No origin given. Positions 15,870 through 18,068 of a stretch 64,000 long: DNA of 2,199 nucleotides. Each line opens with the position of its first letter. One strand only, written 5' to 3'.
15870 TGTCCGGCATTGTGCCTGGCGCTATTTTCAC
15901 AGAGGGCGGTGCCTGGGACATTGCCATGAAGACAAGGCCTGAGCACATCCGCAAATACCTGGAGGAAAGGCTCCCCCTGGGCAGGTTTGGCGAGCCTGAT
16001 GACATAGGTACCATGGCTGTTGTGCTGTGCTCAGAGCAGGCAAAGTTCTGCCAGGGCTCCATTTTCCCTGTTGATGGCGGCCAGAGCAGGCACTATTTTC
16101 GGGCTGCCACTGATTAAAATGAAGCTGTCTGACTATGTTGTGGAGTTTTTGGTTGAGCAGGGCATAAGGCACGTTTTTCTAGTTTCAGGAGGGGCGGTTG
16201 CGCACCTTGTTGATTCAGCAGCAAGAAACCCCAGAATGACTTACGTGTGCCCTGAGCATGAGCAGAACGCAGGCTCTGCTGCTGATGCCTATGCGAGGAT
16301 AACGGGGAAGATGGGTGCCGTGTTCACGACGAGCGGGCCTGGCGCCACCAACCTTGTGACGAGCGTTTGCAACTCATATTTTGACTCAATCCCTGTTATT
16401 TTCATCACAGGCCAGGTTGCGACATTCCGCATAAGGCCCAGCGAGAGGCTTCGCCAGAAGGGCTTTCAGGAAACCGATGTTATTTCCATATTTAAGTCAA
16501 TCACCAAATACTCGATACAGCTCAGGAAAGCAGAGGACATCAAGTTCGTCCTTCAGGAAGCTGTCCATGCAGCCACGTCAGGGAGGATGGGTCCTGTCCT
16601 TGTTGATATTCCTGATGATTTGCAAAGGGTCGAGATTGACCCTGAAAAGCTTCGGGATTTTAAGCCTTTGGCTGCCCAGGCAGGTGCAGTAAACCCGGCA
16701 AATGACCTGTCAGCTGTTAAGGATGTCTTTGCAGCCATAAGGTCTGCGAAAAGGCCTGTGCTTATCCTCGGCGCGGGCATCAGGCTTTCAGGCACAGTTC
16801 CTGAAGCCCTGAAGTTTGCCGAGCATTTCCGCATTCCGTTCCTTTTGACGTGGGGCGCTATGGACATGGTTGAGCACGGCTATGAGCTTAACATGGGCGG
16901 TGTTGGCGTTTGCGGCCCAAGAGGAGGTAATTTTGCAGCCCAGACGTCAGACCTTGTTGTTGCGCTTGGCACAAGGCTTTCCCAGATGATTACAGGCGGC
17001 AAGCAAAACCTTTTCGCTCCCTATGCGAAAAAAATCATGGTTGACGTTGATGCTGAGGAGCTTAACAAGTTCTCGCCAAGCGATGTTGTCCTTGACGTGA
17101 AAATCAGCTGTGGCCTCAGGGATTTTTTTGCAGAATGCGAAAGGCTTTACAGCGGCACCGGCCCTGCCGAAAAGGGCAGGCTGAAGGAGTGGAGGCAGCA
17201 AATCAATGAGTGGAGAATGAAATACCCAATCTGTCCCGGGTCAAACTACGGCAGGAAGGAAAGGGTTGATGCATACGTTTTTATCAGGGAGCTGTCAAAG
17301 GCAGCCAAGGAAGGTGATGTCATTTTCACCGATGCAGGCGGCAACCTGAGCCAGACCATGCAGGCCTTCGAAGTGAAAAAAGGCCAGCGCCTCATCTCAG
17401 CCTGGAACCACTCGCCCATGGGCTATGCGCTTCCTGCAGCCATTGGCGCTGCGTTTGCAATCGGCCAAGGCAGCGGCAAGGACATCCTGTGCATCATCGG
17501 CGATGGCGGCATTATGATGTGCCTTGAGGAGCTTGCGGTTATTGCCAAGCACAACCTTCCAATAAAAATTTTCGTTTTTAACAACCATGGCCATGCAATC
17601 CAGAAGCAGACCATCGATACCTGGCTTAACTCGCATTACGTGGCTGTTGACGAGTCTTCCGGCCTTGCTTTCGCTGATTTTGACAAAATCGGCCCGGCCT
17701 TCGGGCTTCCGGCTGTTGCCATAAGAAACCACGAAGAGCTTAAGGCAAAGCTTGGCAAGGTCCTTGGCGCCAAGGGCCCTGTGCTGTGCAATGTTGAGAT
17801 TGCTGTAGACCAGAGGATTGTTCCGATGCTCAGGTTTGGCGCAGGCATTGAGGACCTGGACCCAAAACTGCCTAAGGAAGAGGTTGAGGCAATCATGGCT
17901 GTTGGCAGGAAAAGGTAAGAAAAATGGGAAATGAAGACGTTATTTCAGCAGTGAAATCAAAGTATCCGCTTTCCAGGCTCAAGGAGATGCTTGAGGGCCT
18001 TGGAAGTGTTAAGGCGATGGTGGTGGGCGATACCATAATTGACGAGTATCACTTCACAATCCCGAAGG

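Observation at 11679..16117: Unexpected class V aminotransferase + ThrB-like GHMP kinase + C-methyltransferase + SDR block inside the glycan island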

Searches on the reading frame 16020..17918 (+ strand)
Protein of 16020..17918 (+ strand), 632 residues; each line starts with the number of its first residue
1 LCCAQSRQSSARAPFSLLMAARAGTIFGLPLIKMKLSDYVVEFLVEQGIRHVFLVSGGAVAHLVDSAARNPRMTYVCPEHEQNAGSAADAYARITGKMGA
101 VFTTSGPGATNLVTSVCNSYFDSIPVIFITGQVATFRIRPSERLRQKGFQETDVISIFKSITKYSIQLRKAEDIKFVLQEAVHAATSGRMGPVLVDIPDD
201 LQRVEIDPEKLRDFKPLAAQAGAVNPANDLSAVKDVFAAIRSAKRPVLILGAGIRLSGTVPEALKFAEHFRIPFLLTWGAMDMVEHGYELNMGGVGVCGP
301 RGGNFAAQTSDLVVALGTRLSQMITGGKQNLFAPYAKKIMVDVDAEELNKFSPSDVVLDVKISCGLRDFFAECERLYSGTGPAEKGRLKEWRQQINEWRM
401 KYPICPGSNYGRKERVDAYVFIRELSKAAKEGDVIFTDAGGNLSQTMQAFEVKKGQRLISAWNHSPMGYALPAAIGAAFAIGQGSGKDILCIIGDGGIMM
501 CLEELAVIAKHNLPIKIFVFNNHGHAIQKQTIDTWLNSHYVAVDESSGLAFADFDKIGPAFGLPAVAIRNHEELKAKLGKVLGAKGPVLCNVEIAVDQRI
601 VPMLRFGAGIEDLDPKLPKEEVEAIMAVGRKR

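Call 3: search_protein_families(library=pfam, proteins=[window:16020-17918:+])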
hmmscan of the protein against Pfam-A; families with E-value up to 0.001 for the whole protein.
window:16020-17918:+ (632 aa): 3 families
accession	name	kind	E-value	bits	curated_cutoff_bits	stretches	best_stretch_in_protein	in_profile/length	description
PF02776.23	TPP_enzyme_N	-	2.3e-36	124.6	26.8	1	34-155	1-117/119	Thiamine pyrophosphate enzyme, N-terminal TPP binding domain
PF02775.26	TPP_enzyme_C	-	1.5e-31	109.7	21.9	1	440-592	3-151/151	Thiamine pyrophosphate enzyme, C-terminal TPP binding domain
PF00205.28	TPP_enzyme_M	-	2.9e-28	98.7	30.4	1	234-356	2-124/137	Thiamine pyrophosphate enzyme, central domain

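Call 4: search_protein_families(library=ncbifam, proteins=[window:16020-17918:+])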
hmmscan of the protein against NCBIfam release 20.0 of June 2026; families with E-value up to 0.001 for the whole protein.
window:16020-17918:+ (632 aa): 55 families (the best 25 are shown)
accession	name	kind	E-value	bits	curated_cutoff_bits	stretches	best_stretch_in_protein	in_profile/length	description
TIGR00118.1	acolac_lg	equivalog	4.6e-113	378.6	538.35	1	36-613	3-553/557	biosynthetic-type acetolactate synthase large subunit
NF006524.0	PRK08978.1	equivalog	1e-104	350.8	738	1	37-610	4-540/548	acetolactate synthase 2 catalytic subunit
NF006016.1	PRK08155.1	equivalog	1.5e-101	340.5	870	1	36-609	5-547/554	acetolactate synthase large subunit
NF005651.0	PRK07418.1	subfamily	9e-101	337.9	942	1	38-608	23-573/617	acetolactate synthase large subunit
NF004919.0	PRK06276.1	equivalog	1.5e-99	333.9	866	1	34-613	1-556/582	acetolactate synthase large subunit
NF004710.0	PRK06048.1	equivalog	1.6e-96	324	976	1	33-612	7-555/561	acetolactate synthase large subunit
NF005824.0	PRK07710.1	equivalog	9.3e-96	321.4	976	1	37-613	20-567/573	acetolactate synthase large subunit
NF005860.0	PRK07789.1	equivalog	6.7e-94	315.4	881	1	33-612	33-596/615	acetolactate synthase large subunit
NF005228.0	PRK06725.1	equivalog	2.6e-92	309.8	991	1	34-612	16-563/571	acetolactate synthase large subunit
NF006581.0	PRK09107.1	equivalog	1.5e-89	300.9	974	1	34-613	11-572/595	acetolactate synthase 3 large subunit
NF005058.0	PRK06466.1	equivalog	1.2e-88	298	951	1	37-604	7-557/574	acetolactate synthase 3 large subunit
NF006319.0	PRK08527.1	equivalog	5.6e-87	292.5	905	1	33-612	3-556/565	acetolactate synthase large subunit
NF005584.0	PRK07282.1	equivalog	5.4e-86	289.3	970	1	37-607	13-553/566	acetolactate synthase large subunit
NF006052.0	PRK08199.1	subfamily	2.5e-76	257.2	539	1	38-598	12-541/559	thiamine pyrophosphate protein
NF005039.0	PRK06456.1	equivalog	2.7e-76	257.3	868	1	73-609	44-559/572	acetolactate synthase large subunit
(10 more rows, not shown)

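Call 26: search_solved_structures(query=window:16116-17918:+, max_evalue=1e-30)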
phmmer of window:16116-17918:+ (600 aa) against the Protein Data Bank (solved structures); distinct sequences matched with E-value up to 1e-30: 64 (the best 60 are shown).
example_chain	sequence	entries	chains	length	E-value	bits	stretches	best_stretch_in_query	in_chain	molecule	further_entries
8rph_A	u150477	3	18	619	2e-99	336.6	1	1-596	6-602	Thiamine pyrophosphate-binding protein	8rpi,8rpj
6lpi_A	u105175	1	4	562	1.1e-79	271.4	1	5-577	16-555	Acetolactate synthase isozyme 1 large subunit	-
1jsc_A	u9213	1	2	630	1.6e-76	261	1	10-591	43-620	ACETOHYDROXY-ACID SYNTHASE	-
6u9d_A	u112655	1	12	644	1.7e-76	260.9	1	10-591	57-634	Acetolactate synthase catalytic subunit, mitochondrial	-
1n0h_A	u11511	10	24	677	2e-76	260.6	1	10-591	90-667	Acetolactate synthase | Acetolactate synthase, mitochondrial | Acetolactate synthase catalytic subunit, mitochondrial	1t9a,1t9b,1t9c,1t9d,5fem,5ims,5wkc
5ahk_A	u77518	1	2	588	9.7e-74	251.8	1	2-584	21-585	ACETOLACTATE SYNTHASE II, LARGE SUBUNIT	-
7u25_A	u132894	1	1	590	2.1e-72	247.4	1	3-580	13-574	Acetolactate synthase, chloroplastic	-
3e9y_A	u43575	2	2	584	5.4e-72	246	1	3-580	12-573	Acetolactate synthase, chloroplastic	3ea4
7stq_A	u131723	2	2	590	5.6e-72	246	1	3-580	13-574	Acetolactate synthase, chloroplastic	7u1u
7tzz_A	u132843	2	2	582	7.2e-72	245.6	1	3-580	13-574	Acetolactate synthase, chloroplastic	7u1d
6u9h_A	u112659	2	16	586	7.5e-72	245.5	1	3-580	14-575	Acetolactate synthase, chloroplastic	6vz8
1ybh_A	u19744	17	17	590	7.5e-72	245.5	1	3-580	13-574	Acetolactate synthase, chloroplast | Acetolactate synthase | Acetolactate synthase, chloroplastic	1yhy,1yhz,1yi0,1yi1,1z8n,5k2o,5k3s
8et5_A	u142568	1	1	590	7.5e-72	245.5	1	3-580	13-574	Acetolactate synthase, chloroplastic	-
6dek_A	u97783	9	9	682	2.5e-65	224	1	10-581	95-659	Acetolactate synthase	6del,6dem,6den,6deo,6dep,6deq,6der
7egv_A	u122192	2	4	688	6.1e-65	222.7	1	10-588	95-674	Acetolactate synthase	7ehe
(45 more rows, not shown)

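Call 45: find_homologous_proteins(query=window:16116-17918:+)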
Query window:16116-17918:+ (600 aa): 7967 proteins with E <= 0.001 among 8000 candidates; the best 120 are listed.
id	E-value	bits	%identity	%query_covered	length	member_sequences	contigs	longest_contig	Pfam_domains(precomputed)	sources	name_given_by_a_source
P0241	0.0e+0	1358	100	100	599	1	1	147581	PF02775.27,PF02776.24,PF00205.29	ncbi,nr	ncbi:thiamine pyrophosphate-binding protein [Candidatus Woesearchaeota archaeon]|nr:thiamine pyropho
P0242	0.0e+0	1163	85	100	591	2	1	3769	PF02775.27,PF02776.24,PF00205.29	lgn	-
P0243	0.0e+0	1114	82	99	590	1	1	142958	PF02775.27,PF02776.24,PF00205.29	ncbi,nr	ncbi:thiamine pyrophosphate-binding protein [Candidatus Woesearchaeota archaeon]|nr:thiamine pyropho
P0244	0.0e+0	1085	79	99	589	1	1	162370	PF02775.27,PF02776.24,PF00205.29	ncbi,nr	ncbi:thiamine pyrophosphate-binding protein [Candidatus Woesearchaeota archaeon]|nr:thiamine pyropho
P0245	4.1e-263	892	66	99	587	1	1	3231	PF02775.27,PF02776.24,PF00205.29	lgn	-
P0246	1.6e-261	887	65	100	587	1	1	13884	PF02775.27,PF02776.24,PF00205.29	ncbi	-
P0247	2.6e-261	886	65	99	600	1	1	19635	PF02775.27,PF02776.24,PF00205.29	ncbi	-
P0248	1.9e-258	877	63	99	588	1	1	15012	PF02775.27,PF02776.24,PF00205.29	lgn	-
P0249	4.0e-257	872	64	100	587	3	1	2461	PF02775.27,PF02776.24,PF00205.29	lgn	-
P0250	1.1e-256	871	64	99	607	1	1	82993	PF02775.27,PF02776.24,PF00205.29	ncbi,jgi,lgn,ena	-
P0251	2.5e-255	866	64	99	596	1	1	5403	PF02775.27,PF02776.24,PF00205.29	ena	-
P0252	6.5e-255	865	63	99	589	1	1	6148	PF02775.27,PF02776.24,PF00205.29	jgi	jgi:acetolactate synthase-1/2/3 large subunit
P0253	1.9e-253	860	62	100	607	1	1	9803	PF02775.27,PF02776.24,PF00205.29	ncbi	-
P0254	1.4e-252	857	64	100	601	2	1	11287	PF02775.27,PF02776.24,PF00205.29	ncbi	-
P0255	3.4e-252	856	63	99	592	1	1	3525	PF02775.27,PF02776.24,PF00205.29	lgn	-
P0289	8.7e-228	775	58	99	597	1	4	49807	PF02775.27,PF02776.24,PF00205.29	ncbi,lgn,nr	ncbi:MAG: thiamine pyrophosphate-binding protein [Chlamydiales bacterium]|nr:thiamine pyrophosphate-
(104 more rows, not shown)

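Call 46: find_encoding_contigs(protein=P0244, flank=10000, max_places=1)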
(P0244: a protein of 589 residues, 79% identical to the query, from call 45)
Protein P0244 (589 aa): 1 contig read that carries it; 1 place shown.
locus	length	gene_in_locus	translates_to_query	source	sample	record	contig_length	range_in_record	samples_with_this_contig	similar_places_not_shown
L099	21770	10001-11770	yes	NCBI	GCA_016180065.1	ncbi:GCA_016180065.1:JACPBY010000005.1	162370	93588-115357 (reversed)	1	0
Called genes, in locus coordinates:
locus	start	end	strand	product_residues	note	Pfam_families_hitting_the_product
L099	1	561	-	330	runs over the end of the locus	PF00106:adh_short (weak), PF01370:Epimerase, PF02719:Polysacc_synt_2, PF04321:RmlD_sub_bind, PF01073:3Beta_HSD, PF16363:GDP_Man_Dehyd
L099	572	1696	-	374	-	PF13439:Glyco_transf_4, PF13579:Glyco_trans_4_4 (weak), PF00534:Glycos_transf_1, PF13692:Glyco_trans_1_4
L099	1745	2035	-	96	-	PF04193:PQ-loop (weak), PF03083:MtN3_slv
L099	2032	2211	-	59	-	-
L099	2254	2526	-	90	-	-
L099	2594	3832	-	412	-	PF01637:ATPase_2 (weak), PF13173:AAA_14, PF13635:DUF4143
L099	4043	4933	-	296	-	PF00535:Glycos_transf_2, PF26629:GT2_TM_C (weak)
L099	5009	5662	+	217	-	PF13489:Methyltransf_23, PF07021:MetW, PF13847:Methyltransf_31, PF08241:Methyltransf_11, PF08242:Methyltransf_12, PF13649:Methyltransf_25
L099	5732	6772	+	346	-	PF08240:ADH_N, PF00107:ADH_zinc_N, PF13602:ADH_zinc_N_2 (weak)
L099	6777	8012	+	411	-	PF08421:Methyltransf_13 (weak), PF13489:Methyltransf_23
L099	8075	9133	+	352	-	PF13472:Lipase_GDSL_2 (weak)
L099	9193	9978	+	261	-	PF00106:adh_short, PF13561:adh_short_C2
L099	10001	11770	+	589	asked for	PF02776:TPP_enzyme_N, PF00205:TPP_enzyme_M, PF02775:TPP_enzyme_C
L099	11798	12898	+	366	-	PF04055:Radical_SAM, PF13186:SPASM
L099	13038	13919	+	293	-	PF01370:Epimerase, PF04321:RmlD_sub_bind, PF01073:3Beta_HSD, PF16363:GDP_Man_Dehyd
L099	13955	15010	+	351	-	PF00294:PfkB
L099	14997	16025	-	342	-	PF00702:Hydrolase (faint), PF01467:CTP_transf_like (weak)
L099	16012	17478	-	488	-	PF02310:B12-binding, PF04055:Radical_SAM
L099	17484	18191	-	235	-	PF00535:Glycos_transf_2, PF13641:Glyco_tranf_2_3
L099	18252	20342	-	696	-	PF00676:E1_dh, PF13292:DXP_synthase_N (weak), PF02779:Transket_pyr, PF02780:Transketolase_C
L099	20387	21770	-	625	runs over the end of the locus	PF13231:PMT_2 (weak), PF26626:DUF8201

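Call 47: find_encoding_contigs(protein=P0250, flank=10000, max_places=1)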
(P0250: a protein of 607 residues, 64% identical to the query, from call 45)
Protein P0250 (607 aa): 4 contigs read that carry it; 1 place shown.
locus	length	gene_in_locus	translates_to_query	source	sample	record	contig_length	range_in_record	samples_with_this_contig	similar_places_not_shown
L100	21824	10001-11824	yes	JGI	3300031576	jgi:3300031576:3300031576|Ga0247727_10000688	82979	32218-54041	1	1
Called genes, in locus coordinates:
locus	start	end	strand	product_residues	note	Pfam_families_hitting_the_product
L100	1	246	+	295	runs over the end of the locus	PF04055:Radical_SAM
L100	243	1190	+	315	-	PF01075:Glyco_transf_9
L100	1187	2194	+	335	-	PF01073:3Beta_HSD, PF01370:Epimerase, PF02719:Polysacc_synt_2 (weak), PF04321:RmlD_sub_bind, PF05368:NmrA, PF07993:NAD_binding_4 (faint), PF16363:GDP_Man_Dehyd, PF13460:NAD_binding_10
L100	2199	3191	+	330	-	PF00676:E1_dh, PF13292:DXP_synthase_N (weak)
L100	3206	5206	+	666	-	PF02310:B12-binding, PF04055:Radical_SAM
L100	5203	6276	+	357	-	PF02779:Transket_pyr, PF02780:Transketolase_C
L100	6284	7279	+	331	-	PF01370:Epimerase, PF04321:RmlD_sub_bind (weak), PF16363:GDP_Man_Dehyd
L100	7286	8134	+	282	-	PF00106:adh_short, PF01370:Epimerase (faint), PF13561:adh_short_C2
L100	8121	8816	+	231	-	PF13489:Methyltransf_23, PF02353:CMAS (weak), PF13847:Methyltransf_31, PF08241:Methyltransf_11, PF08242:Methyltransf_12, PF13649:Methyltransf_25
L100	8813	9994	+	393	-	PF00155:Aminotran_1_2, PF01041:DegT_DnrJ_EryC1 (weak), PF01053:Cys_Met_Meta_PP (faint)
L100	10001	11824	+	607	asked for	PF02776:TPP_enzyme_N, PF00205:TPP_enzyme_M, PF02775:TPP_enzyme_C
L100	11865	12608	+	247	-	PF13641:Glyco_tranf_2_3, PF00535:Glycos_transf_2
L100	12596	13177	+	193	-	-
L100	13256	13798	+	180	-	-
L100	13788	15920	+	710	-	-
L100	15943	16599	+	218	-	PF01209:Ubie_methyltran (weak), PF13489:Methyltransf_23, PF07021:MetW, PF13847:Methyltransf_31, PF08241:Methyltransf_11, PF08242:Methyltransf_12, PF13649:Methyltransf_25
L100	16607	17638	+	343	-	PF08240:ADH_N, PF00107:ADH_zinc_N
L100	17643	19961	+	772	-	-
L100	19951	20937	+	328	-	PF00515:TPR_1 (faint), PF07719:TPR_2 (faint), PF12895:ANAPC3 (faint), PF13174:TPR_6 (faint), PF13181:TPR_8 (faint), PF13371:TPR_9 (faint), PF13431:TPR_17 (faint), PF13432:TPR_16 (faint), +5 more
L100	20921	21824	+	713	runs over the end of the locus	-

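Call 48: find_encoding_contigs(protein=P0289, flank=10000, max_places=1)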
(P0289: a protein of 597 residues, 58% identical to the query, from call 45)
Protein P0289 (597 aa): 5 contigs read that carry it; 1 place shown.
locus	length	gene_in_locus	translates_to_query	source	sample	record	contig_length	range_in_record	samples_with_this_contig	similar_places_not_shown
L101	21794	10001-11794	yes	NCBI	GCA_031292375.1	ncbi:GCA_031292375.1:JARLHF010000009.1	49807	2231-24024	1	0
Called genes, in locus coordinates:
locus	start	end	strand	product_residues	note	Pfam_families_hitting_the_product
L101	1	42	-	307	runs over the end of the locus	PF00892:EamA, PF03151:TPT (weak), PF00892:EamA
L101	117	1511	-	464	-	PF00069:Pkinase, PF07714:PK_Tyr_Ser-Thr, PF14531:Kinase-like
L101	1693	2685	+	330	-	PF01073:3Beta_HSD, PF01370:Epimerase, PF02719:Polysacc_synt_2, PF04321:RmlD_sub_bind, PF05368:NmrA (weak), PF13460:NAD_binding_10, PF16363:GDP_Man_Dehyd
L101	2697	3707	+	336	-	PF00106:adh_short (weak), PF01073:3Beta_HSD, PF01370:Epimerase, PF02719:Polysacc_synt_2, PF04321:RmlD_sub_bind, PF13460:NAD_binding_10, PF16363:GDP_Man_Dehyd, PF07993:NAD_binding_4, +1 more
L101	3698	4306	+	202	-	PF13580:SIS_2, PF01380:SIS (weak)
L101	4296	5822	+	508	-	PF01467:CTP_transf_like, PF00294:PfkB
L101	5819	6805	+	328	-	PF00676:E1_dh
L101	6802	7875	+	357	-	PF02779:Transket_pyr, PF02780:Transketolase_C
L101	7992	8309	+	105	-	PF10387:DUF2442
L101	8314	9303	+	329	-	PF01370:Epimerase, PF04321:RmlD_sub_bind, PF16363:GDP_Man_Dehyd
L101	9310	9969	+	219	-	PF13489:Methyltransf_23, PF03141:Methyltransf_29 (weak), PF07021:MetW (weak), PF13847:Methyltransf_31, PF08241:Methyltransf_11, PF08242:Methyltransf_12, PF13649:Methyltransf_25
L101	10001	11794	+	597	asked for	PF02776:TPP_enzyme_N, PF00205:TPP_enzyme_M, PF02775:TPP_enzyme_C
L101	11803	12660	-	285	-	PF05050:Methyltransf_21 (weak)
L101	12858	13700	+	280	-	PF00106:adh_short, PF13561:adh_short_C2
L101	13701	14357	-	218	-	PF09335:VTT_dom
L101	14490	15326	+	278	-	PF00106:adh_short, PF08659:KR, PF13460:NAD_binding_10 (faint), PF13561:adh_short_C2, PF08643:DUF1776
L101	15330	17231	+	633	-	PF00664:ABC_membrane, PF00005:ABC_tran, PF02463:SMC_N (weak)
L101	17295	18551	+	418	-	-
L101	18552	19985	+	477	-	-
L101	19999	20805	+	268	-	PF05721:PhyH (weak)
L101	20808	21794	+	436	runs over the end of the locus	-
